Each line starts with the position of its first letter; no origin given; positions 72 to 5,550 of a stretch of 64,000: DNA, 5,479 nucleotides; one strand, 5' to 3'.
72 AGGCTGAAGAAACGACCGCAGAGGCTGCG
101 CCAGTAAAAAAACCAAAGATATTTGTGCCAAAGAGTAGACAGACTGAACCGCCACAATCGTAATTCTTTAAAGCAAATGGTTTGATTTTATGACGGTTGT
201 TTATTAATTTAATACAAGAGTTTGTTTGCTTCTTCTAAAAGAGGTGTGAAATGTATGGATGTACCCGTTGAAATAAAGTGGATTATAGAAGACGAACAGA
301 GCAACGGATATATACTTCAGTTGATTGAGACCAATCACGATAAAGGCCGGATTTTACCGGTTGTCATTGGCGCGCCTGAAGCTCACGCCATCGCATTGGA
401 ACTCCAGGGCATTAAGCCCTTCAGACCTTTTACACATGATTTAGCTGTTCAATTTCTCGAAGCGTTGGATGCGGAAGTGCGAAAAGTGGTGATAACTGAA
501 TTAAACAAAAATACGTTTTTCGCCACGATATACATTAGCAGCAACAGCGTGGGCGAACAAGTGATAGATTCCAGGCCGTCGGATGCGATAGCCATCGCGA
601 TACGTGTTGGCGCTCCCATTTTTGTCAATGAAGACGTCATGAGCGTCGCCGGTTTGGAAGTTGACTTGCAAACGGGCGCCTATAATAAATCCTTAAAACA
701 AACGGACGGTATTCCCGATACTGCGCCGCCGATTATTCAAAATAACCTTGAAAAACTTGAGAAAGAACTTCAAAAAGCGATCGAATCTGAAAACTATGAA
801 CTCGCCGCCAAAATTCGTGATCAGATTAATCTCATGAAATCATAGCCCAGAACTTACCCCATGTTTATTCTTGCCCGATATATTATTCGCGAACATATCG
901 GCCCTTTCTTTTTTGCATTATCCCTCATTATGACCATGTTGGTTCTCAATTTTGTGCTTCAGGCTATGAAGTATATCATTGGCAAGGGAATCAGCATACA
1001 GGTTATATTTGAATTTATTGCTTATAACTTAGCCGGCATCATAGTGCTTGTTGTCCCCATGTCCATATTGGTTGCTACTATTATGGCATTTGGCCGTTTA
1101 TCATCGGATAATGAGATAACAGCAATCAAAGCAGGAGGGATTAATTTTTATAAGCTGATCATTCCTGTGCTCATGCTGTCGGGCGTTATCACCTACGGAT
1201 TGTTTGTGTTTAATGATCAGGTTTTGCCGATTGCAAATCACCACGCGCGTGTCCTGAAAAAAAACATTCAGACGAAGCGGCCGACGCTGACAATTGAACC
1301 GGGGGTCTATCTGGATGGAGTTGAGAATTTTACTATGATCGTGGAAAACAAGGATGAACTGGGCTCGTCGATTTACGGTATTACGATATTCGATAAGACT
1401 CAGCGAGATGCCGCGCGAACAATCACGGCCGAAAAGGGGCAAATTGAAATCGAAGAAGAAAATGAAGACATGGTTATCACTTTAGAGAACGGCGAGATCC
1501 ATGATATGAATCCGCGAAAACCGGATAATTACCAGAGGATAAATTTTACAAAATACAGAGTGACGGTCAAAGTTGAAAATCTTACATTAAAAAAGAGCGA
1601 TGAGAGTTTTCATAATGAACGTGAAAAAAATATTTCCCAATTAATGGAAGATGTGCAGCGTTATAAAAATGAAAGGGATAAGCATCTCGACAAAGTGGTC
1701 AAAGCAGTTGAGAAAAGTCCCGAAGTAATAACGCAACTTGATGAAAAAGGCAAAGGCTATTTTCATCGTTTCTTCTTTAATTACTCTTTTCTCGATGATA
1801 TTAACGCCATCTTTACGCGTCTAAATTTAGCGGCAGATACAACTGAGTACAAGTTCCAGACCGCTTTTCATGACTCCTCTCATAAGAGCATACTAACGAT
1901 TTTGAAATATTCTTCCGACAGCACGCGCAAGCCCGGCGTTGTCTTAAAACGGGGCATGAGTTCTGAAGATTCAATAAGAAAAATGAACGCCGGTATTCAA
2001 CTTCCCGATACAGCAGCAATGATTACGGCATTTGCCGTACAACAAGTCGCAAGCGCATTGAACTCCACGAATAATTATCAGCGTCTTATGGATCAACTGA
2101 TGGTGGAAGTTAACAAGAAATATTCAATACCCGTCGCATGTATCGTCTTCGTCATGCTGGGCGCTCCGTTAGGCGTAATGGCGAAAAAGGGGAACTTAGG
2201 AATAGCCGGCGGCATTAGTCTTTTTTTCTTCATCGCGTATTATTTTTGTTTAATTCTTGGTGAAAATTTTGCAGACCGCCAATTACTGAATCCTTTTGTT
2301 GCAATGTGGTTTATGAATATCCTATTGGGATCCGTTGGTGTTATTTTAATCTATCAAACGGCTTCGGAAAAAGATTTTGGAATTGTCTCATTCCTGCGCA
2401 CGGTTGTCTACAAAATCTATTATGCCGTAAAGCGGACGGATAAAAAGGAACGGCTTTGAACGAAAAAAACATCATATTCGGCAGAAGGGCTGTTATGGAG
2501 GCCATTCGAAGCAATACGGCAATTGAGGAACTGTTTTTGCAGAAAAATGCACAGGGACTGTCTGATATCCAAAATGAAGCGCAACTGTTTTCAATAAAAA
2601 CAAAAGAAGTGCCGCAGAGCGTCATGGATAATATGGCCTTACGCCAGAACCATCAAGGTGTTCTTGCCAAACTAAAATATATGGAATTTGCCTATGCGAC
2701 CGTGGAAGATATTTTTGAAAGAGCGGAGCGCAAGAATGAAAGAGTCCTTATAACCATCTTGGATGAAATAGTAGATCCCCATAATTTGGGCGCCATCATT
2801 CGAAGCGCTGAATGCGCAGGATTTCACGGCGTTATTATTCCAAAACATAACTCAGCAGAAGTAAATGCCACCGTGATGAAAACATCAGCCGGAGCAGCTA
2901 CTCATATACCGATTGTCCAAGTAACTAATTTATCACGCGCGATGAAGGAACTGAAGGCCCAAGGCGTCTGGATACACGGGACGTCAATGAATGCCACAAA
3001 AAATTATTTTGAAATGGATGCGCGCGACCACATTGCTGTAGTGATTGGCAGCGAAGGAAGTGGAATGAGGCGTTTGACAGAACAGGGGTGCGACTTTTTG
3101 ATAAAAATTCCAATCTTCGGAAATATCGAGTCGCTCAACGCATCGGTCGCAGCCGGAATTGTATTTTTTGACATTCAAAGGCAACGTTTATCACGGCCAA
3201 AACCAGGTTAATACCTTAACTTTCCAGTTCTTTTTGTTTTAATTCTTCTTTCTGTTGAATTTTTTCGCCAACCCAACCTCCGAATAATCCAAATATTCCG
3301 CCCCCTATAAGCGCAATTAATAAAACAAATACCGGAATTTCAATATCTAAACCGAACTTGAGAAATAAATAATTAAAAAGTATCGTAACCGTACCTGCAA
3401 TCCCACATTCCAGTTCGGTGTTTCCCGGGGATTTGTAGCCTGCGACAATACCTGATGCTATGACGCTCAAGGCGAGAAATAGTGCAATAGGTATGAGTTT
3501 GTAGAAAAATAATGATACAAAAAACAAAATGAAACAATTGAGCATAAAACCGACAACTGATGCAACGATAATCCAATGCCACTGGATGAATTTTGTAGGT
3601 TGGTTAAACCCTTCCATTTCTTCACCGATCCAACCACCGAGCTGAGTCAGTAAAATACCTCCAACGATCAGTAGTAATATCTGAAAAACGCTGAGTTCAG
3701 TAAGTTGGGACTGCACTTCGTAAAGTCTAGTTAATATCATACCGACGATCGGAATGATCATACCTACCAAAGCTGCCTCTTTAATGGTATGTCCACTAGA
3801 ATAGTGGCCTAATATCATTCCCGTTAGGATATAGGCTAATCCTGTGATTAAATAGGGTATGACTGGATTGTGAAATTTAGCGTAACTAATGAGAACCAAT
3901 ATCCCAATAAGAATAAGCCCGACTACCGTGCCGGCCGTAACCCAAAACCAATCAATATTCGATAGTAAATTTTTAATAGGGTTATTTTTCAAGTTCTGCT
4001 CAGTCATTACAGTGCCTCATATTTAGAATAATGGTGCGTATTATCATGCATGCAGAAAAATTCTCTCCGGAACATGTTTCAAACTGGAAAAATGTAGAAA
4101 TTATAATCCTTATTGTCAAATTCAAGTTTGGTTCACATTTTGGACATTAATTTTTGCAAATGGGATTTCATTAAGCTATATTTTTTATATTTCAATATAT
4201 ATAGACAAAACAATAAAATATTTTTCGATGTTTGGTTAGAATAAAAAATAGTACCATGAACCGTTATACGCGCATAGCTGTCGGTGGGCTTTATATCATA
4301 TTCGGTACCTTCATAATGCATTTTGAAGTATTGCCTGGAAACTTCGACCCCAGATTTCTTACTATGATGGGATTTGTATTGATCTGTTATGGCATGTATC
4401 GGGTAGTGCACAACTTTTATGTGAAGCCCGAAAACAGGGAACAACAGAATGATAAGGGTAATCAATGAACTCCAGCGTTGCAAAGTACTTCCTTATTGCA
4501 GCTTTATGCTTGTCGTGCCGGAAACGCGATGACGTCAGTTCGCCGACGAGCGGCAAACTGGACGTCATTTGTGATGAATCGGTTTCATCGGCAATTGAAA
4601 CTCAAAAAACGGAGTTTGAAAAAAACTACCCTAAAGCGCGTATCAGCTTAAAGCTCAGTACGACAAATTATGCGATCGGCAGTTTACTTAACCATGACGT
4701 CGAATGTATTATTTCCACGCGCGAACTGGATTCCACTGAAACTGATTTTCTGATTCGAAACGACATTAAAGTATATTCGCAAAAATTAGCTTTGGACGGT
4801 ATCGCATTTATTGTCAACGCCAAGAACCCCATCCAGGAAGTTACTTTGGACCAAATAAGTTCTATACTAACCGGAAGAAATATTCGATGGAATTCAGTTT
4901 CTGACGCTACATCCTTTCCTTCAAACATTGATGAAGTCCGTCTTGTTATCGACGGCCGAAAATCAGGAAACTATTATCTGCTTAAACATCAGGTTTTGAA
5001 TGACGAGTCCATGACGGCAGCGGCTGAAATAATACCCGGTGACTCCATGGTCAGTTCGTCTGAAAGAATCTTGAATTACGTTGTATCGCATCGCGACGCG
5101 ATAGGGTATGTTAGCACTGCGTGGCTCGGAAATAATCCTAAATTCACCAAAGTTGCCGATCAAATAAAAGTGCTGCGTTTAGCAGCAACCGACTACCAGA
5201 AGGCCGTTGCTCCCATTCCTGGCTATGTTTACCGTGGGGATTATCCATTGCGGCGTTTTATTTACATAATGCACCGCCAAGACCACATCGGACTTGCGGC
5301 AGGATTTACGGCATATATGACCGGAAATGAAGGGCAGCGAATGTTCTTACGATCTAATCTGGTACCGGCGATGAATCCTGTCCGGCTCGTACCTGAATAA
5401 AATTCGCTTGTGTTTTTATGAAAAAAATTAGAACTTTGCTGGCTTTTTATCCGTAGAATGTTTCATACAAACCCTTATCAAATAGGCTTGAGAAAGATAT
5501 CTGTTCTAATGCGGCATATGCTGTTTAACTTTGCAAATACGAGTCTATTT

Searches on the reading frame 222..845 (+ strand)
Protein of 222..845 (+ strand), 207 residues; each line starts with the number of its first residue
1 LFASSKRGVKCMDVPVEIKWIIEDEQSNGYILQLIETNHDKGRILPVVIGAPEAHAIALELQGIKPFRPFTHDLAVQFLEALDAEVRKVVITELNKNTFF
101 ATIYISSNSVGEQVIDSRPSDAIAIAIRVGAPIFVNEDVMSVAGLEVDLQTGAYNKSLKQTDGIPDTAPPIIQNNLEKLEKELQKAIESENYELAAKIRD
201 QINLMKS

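Call 44: search_protein_families(library=pfam, proteins=[window:222-845:+], max_evalue=0.001)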
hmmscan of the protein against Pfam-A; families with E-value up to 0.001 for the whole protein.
window:222-845:+ (207 aa): 2 families
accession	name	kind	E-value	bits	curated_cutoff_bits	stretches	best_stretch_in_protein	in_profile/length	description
PF02577.19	BFN_dom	-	3.7e-37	127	27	1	40-147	7-111/112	Bifunctional nuclease domain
PF02151.25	UVR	-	1.2e-10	41.2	21.5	1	174-206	2-34/36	UvrB/uvrC motif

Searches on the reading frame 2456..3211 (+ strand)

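Call 44: search_protein_families(library=pfam, proteins=[window:2456-3211:+], max_evalue=0.001)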
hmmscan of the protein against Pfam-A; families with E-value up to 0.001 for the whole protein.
window:2456-3211:+ (251 aa): 3 families
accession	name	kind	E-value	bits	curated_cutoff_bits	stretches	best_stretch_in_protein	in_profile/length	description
PF00588.24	SpoU_methylase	-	1.5e-41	142.3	29.7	1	99-237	3-141/142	SpoU rRNA Methylase family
PF08032.17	SpoU_sub_bind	-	2.2e-15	57.2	22.8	1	6-74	1-71/76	RNA 2'-O ribose methyltransferase substrate binding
PF22435.1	MRM3-like_sub_bind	-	6.6e-05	23.7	27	1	6-71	23-84/84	MRM3-like substrate binding domain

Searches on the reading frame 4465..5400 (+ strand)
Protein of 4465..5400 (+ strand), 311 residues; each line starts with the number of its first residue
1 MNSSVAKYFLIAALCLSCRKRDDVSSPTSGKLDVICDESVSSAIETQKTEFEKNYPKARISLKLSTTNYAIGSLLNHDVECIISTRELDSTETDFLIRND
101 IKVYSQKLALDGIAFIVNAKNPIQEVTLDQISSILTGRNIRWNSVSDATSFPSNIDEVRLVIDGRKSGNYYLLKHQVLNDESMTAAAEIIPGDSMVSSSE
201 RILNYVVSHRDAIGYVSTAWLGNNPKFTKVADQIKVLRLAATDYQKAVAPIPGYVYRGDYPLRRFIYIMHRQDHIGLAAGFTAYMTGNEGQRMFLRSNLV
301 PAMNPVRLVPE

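Call 44: search_protein_families(library=pfam, proteins=[window:4465-5400:+], max_evalue=0.001)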
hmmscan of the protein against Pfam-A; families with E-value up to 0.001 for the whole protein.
window:4465-5400:+ (311 aa): 1 family
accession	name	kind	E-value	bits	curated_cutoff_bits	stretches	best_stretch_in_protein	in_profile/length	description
PF12849.12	PBP_like_2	-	1.2e-28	101.1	27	1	25-289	5-267/267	PBP superfamily domain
